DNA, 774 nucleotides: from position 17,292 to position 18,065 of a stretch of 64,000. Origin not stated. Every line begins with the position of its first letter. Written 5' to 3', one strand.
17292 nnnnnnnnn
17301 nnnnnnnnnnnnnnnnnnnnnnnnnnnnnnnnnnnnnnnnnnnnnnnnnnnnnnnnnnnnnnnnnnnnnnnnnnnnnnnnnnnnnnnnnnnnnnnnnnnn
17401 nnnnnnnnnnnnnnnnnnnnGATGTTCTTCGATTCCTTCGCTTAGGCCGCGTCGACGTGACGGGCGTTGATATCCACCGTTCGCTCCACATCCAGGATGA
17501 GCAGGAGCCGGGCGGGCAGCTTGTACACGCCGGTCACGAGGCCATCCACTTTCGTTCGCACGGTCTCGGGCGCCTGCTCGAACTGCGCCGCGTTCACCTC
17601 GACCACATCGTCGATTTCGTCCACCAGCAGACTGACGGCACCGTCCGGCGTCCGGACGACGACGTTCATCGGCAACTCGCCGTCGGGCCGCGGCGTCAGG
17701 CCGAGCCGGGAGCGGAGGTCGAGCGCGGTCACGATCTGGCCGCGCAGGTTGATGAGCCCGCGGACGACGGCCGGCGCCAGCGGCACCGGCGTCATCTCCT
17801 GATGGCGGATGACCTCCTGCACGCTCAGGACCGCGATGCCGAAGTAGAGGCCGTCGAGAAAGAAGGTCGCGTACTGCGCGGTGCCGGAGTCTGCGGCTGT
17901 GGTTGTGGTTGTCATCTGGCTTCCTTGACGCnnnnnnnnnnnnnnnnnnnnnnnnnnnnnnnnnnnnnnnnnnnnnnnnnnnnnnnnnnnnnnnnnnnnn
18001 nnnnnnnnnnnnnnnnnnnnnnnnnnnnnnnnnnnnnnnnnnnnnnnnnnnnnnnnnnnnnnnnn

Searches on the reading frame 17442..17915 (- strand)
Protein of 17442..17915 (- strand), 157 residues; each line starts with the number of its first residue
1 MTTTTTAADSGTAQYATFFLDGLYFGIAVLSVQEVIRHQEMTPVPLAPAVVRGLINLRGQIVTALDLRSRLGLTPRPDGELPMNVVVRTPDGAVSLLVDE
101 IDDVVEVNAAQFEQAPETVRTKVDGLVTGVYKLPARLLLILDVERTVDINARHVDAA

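Call 4: search_protein_families(library=pfam, proteins=[window:17442-17915:-])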
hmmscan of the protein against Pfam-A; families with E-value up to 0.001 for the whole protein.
window:17442-17915:- (157 aa): 1 family
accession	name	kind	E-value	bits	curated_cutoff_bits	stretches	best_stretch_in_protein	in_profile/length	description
PF01584.24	CheW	-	1.6e-31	109.2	23.5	1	14-147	1-134/138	CheW-like domain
